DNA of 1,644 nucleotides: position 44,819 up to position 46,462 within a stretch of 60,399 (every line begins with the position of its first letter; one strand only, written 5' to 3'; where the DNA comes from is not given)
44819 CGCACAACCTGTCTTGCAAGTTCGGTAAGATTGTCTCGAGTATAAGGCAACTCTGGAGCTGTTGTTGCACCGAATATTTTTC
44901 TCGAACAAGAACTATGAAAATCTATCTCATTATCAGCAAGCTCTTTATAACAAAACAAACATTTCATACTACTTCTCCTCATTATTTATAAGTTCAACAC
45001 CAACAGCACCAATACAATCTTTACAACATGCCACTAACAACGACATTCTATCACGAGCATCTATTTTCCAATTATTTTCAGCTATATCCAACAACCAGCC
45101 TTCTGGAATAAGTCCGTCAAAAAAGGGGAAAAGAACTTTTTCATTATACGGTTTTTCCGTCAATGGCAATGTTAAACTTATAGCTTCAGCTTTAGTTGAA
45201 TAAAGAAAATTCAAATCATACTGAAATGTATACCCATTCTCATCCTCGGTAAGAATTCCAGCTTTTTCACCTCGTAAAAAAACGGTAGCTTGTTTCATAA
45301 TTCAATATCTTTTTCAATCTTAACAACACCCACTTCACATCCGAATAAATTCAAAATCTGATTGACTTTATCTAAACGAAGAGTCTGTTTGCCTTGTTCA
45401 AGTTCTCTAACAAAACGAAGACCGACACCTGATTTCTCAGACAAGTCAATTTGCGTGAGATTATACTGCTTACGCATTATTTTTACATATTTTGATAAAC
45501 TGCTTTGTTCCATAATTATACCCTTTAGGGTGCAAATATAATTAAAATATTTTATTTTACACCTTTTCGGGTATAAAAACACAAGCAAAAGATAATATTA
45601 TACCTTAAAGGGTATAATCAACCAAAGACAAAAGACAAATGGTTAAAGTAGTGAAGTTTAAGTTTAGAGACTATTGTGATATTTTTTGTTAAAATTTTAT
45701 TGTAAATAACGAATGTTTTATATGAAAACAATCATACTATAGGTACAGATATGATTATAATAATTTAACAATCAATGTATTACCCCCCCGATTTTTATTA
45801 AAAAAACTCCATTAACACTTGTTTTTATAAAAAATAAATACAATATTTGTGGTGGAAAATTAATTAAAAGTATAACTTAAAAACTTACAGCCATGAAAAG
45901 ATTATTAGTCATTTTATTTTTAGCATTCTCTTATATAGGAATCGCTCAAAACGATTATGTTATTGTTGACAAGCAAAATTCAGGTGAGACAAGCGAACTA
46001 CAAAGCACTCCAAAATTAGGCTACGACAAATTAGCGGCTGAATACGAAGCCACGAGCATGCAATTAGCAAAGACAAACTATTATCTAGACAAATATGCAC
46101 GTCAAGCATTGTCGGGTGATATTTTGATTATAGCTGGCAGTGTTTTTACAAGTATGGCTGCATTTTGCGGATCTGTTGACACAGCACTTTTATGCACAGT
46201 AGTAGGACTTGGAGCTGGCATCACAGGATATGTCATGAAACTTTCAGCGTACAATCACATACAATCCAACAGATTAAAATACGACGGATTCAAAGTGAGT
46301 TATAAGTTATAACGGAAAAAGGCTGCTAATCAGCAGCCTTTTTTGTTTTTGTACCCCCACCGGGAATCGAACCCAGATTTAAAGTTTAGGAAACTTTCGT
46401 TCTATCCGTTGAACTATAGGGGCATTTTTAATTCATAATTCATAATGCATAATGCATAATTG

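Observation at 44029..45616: Tripartite split-HipA kinase module (HipB-like HTH, HipS-like, HipT-like kinase with a zinc-ribbon-like N-terminus)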

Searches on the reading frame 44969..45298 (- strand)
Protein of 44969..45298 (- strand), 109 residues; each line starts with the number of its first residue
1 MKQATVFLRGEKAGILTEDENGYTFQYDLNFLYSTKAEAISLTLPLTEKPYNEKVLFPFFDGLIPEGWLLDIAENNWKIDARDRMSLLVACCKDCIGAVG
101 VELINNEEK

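Call 4: search_protein_families(library=pfam, proteins=[window:44969-45298:-], max_evalue=0.1)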
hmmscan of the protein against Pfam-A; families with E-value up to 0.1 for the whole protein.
window:44969-45298:- (109 aa): 2 families
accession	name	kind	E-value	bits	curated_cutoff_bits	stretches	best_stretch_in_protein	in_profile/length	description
PF13657.11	Couple_hipA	-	7.2e-27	94.2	22.5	1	5-101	2-98/99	HipA N-terminal domain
PF24406.1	nSTAND_NTPase4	-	0.016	15.8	27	1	9-28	31-51/58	Novel STAND NTPase 4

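Call 5: search_protein_families(library=ncbifam, proteins=[window:44969-45298:-], max_evalue=0.1)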
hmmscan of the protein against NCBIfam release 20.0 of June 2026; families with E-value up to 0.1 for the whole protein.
window:44969-45298:- (109 aa): 1 family
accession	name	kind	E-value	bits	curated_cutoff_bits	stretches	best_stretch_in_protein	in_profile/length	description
TIGR03071.1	couple_hipA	domain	3.5e-31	107.3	27.8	1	3-101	1-100/101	HipA N-terminal domain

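Call 6: search_protein_families(library=padloc, proteins=[window:44969-45298:-], max_evalue=0.1)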
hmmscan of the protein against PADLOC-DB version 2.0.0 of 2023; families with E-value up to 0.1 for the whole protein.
window:44969-45298:- (109 aa): 4 families
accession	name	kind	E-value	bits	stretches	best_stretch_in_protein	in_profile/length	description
PDLC04347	PDC-M03B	-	0.0003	18.4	1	13-61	22-69/245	-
PDLC04351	PDC-M03B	-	0.0049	14.4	1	12-66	22-78/255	-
PDLC04348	PDC-M03B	-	0.021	12.5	1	14-63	23-73/248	-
PDLC04349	PDC-M03B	-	0.042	11.4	1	14-73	26-85/232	-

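Call 8: search_solved_structures(query=window:44969-45298:-, max_evalue=0.1, show_alignments=3)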
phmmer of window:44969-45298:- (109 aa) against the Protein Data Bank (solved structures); distinct sequences matched with E-value up to 0.1: 12.
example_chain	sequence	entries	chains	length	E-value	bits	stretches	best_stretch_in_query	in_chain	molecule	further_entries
7vkb_B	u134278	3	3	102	9.1e-16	61.4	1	1-104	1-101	HipA (Persistence to inhibition of murein or DNA biosynthesis) | HipS(Lp)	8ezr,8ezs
7czo_A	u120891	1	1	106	6.1e-14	55.5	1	3-102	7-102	Uncharacterized protein HI_0666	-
7ab3_B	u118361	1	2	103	4e-11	46.4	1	4-101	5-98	Couple_hipA domain-containing protein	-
7ab4_B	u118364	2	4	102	4e-11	46.4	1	4-101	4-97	Couple_hipA domain-containing protein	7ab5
3fbr_A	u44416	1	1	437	1e-06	32.2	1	5-100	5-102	Serine/threonine-protein kinase toxin HipA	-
3tpd_A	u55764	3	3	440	1.1e-06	32.2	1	5-100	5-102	Serine/threonine-protein kinase HipA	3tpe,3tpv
3dnt_A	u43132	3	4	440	1.1e-06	32.2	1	5-100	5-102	Protein hipA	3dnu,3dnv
3hzi_A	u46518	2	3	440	1.1e-06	32.2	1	5-100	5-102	Protein hipA | Serine/threonine-protein kinase HipA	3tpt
3tpb_A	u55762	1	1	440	1.1e-06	32.2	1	5-100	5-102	Serine/threonine-protein kinase HipA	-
2wiu_A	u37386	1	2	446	1.1e-06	32.2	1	5-100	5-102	PROTEIN HIPA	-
5k98_A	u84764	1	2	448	1.4e-06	31.8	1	6-100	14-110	Serine/threonine-protein kinase HipA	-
4yg7_D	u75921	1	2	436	1.4e-06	31.8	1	7-100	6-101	Serine/threonine-protein kinase HipA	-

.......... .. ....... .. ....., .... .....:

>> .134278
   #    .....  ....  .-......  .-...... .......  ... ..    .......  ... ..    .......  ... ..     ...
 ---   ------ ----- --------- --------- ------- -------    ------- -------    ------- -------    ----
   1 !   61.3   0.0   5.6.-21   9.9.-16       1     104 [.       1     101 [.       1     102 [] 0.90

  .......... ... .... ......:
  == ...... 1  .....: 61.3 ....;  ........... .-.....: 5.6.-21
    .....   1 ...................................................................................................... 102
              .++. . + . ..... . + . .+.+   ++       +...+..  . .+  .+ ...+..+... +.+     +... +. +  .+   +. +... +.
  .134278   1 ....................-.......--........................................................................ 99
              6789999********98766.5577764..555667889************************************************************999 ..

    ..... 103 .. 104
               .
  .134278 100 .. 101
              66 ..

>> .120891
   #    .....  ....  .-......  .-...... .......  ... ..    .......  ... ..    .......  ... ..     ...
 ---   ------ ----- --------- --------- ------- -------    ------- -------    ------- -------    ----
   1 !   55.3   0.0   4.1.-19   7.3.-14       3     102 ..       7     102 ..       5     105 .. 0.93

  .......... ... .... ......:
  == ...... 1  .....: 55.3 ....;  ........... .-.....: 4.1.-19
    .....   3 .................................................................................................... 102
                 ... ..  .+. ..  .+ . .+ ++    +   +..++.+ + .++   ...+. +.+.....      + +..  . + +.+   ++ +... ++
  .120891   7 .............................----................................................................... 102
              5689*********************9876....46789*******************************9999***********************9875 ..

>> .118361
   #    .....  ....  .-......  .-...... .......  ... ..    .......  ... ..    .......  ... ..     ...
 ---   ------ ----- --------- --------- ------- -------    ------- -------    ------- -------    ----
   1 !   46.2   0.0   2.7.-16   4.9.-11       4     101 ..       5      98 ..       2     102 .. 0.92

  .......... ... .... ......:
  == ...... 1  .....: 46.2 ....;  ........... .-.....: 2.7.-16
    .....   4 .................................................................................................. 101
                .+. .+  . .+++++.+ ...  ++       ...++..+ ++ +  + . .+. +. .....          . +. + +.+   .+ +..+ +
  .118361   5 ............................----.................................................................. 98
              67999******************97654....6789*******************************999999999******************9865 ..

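Call 71: find_homologous_proteins(query=window:44969-45298:-, max_evalue=0.00001)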
Query window:44969-45298:- (109 aa): 8000 proteins with E <= 0.00001 among 8000 candidates; the best 120 are listed.
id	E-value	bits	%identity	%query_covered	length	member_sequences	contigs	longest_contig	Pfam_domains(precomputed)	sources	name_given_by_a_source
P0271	2.7e-66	239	99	100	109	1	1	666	PF13657.12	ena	-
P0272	3.8e-66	238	99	100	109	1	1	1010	PF13657.12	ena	-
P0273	7.5e-64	231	96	99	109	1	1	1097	PF13657.12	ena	-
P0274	1.7e-63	230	93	100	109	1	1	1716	PF13657.12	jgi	jgi:serine/threonine-protein kinase HipA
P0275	2.5e-62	226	94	100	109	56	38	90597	PF13657.12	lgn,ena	-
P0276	6.9e-62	224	93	99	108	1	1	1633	PF13657.12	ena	-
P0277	4.5e-60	219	97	92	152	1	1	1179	PF13657.12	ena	-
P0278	9.6e-58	211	88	100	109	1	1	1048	PF13657.12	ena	-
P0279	1.1e-57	211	88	99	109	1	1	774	PF13657.12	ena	-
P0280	3.8e-56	206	84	100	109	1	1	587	PF13657.12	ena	-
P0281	4.4e-56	206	93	89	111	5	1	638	PF13657.12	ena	-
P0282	5.8e-56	205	84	100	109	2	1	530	PF13657.12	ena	-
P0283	3.2e-55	203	84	99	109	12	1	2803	PF13657.12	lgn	-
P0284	5.2e-55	202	86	97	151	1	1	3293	PF13657.12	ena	-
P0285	7.4e-55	202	83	100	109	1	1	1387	PF13657.12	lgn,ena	-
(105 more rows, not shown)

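Call 77: predict_structure(alignment_id=A4)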
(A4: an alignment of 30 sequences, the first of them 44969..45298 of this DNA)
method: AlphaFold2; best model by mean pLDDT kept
length: 109 residues; sequences in the alignment: 30
mean_pLDDT: 66.2   pTM: 0.62
mean pLDDT of the five models: 66.2, 64.5, 62.0, 57.5, 54.5
residues with pLDDT >= 90: 0; 70-90: 48; 50-70: 43; < 50: 18
segments of 3 or more residues with pLDDT < 50: 55-65, 95-97, 107-109
pLDDT, mean of each block of 10 residues (from residue 1): 80 83 82 75 71 53 49 56 63 56 59
secondary structure, 60 per line:
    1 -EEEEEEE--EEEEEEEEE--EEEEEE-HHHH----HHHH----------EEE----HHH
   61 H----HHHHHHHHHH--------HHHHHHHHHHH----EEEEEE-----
elements in order: E2-8 E11-19 E22-27 H29-32 H37-40 E51-53 H58-61 H66-75 H84-94 E99-104

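Call 80: fold_search(model_id=the predicted structure, library=pdb)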
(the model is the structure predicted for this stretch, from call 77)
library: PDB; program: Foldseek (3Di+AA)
matches with E <= 10: 189; with E <= 0.001: 18
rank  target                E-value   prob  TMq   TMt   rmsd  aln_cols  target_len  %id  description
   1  7vkb_B                5.5e-08  1.00  0.71  0.75   3.0       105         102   40  Crystal structure of the a bacterial kinase complex (released 2022-06-29)
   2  8ezr_A                9.2e-08  1.00  0.72  0.76   2.9       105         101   41  Crystal structure of the HipS(Lp)-HipT(Lp) complex from Legionella pneumophila, native protein (released 2023-09-27)
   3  7ab3_B                4.9e-07  1.00  0.69  0.75   2.9       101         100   29  Crystal structure of the Escherichia coli toxin-antitoxin system HipBST (HipT S57A) (released 2022-01-12)
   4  7czo                  1.5e-06  1.00  0.62  0.63   4.1       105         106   33  N-terminal domain of HipA toxin (released 2021-09-29)
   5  7ab3_E                2.1e-06  1.00  0.69  0.74   2.9       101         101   29  Crystal structure of the Escherichia coli toxin-antitoxin system HipBST (HipT S57A) (released 2022-01-12)
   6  3tpt_A                1.7e-05  1.00  0.69  0.21   3.1       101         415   29  Structure of HipA(D309Q) bound to ADP (released 2012-10-03)
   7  3hzi_A                1.8e-05  1.00  0.70  0.21   3.1       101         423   29  Structure of mdt protein (released 2009-07-28)
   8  3dnu                  3.4e-05  1.00  0.70  0.22   3.8       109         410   29  structure of MDT protein (released 2009-01-27)
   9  3tpd                  3.9e-05  1.00  0.70  0.22   3.1       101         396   29  Structure of pHipA, monoclinic form (released 2012-10-03)
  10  3dnt_B                5.7e-05  1.00  0.68  0.21   3.2       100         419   29  structures of MDT proteins (released 2009-01-27)
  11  3dnv_A                5.7e-05  1.00  0.70  0.22   3.8       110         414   29  MDT Protein (released 2009-01-27)
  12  2wiu_A                6.9e-05  1.00  0.71  0.21   3.5       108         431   30  Mercury-modified bacterial persistence regulator hipBA (released 2009-07-28)
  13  3dnt_A                9.5e-05  1.00  0.69  0.21   3.1       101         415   29  structures of MDT proteins (released 2009-01-27)
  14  3tpe                  1.1e-04  1.00  0.71  0.22   3.5       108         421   30  The phipa p3121 structure (released 2012-10-03)
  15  2wiu_C                1.2e-04  1.00  0.70  0.22   3.0       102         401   28  Mercury-modified bacterial persistence regulator hipBA (released 2009-07-28)
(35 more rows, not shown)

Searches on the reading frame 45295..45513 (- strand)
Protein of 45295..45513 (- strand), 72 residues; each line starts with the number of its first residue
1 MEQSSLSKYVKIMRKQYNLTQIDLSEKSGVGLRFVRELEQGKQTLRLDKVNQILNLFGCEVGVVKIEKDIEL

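Call 4: search_protein_families(library=pfam, proteins=[window:45295-45513:-], max_evalue=0.1)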
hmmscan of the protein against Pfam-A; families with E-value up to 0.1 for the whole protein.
window:45295-45513:- (72 aa): 6 families
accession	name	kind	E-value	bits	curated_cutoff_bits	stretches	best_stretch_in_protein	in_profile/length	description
PF01381.28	HTH_3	-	1.5e-09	38.2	23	1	11-61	2-52/55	Helix-turn-helix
PF12844.13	HTH_19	-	1.9e-05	24.9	30.2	1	11-58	5-52/64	Helix-turn-helix domain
PF13443.12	HTH_26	-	3.6e-05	24.4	22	1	11-62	3-55/63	Cro/C1-type HTH DNA-binding domain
PF13560.12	HTH_31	-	0.00045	20.9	27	1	8-59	4-56/64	Helix-turn-helix domain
PF13744.12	HTH_37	-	0.0047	17.1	27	1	4-63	17-77/80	Helix-turn-helix domain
PF15731.11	MqsA_antitoxin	-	0.08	13.5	30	1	7-49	71-113/131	Antitoxin component of bacterial toxin-antitoxin system, MqsA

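Call 5: search_protein_families(library=ncbifam, proteins=[window:45295-45513:-], max_evalue=0.1)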
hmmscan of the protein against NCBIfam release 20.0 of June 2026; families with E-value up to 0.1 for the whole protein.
window:45295-45513:- (72 aa): 9 families
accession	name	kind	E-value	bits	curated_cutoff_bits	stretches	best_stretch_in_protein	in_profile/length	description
TIGR03070.1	couple_hipB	subfamily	1.5e-22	79.3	71.65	1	5-60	2-57/58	type II toxin-antitoxin system Y4mF family antitoxin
NF041951.1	phage_RstR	subfamily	3.9e-05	23.9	80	1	6-57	3-54/108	RstR family transcriptional repressor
NF006015.0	PRK08154.1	subfamily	0.00024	20.4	204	1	5-61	30-86/314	anaerobic benzoate catabolism transcriptional regulator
NF007271.0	PRK09726.1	equivalog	0.00032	20.6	79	1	5-66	12-73/88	type II toxin-antitoxin system antitoxin HipB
NF047948.1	male_kill_WMK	equivalog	0.00056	19.4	300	1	8-54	165-211/300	WO male-killing family protein Wmk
NF010465.0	PRK13890.1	equivalog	0.0083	16.2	96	1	15-54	15-54/121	conjugal transfer protein TrbA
NF007408.0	PRK09943.1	equivalog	0.015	14.9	211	1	5-62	7-64/185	HTH-type transcriptional regulator PuuR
TIGR03830.1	CxxCG_CxxCG_HTH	subfamily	0.018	14.8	61.8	1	7-44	67-104/127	type II TA system antitoxin MqsA family protein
NF058600.1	TransRegSco1979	equivalog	0.099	11.7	350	1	4-60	7-63/280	Sco1979 family transcriptional regulator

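Call 6: search_protein_families(library=padloc, proteins=[window:45295-45513:-], max_evalue=0.1)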
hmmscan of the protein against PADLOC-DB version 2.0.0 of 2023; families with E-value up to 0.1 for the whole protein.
window:45295-45513:- (72 aa): 9 families
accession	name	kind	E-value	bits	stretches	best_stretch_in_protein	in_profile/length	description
PDLC02926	HTH_VI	-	6.3e-08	30.8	1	6-61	2-57/92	-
PDLC03666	Control_protein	-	0.0019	16.6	1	7-62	8-63/77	control protein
PDLC03949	RmrA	-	0.0031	14.4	1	10-60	7-57/363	-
PDLC03953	RmrA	-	0.0072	13.6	1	5-58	5-58/373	-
PDLC03954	RmrA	-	0.0094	12.9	1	7-59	12-64/380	-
PDLC03665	Control_protein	-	0.013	13.7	1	9-59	12-63/77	control protein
PDLC03951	RmrA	-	0.023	11.7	1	9-61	12-64/400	-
PDLC04142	capH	-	0.03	13.4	1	3-65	4-61/103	capH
PDLC03946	RmrA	-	0.035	10.8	1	8-54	5-51/357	-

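Call 9: search_solved_structures(query=window:45295-45513:-, max_evalue=0.01, show_alignments=0)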
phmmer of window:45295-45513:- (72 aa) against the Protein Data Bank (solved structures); distinct sequences matched with E-value up to 0.01: 4.
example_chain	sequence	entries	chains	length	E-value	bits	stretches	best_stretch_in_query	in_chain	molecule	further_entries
9k3w_A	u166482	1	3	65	2.2e-05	27.9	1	9-61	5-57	Transcriptional regulator, PbsX family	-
8ezt_A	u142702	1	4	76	2.9e-05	27.5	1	5-61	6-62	HipB(Lp)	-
8tac_A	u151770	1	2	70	0.0005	23.6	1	4-58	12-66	DBP48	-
6af3_B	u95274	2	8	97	0.0063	20.1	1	13-68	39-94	HigA antitoxin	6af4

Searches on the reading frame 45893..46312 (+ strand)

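Call 4: search_protein_families(library=pfam, proteins=[window:45893-46312:+], max_evalue=0.1)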
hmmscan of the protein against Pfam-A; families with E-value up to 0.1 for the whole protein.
window:45893-46312:+ (139 aa): 1 family
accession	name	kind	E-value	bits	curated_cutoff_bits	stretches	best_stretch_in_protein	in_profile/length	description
PF12869.13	tRNA_anti-like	-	0.013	15.5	23.5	1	2-69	6-73/146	tRNA_anti-like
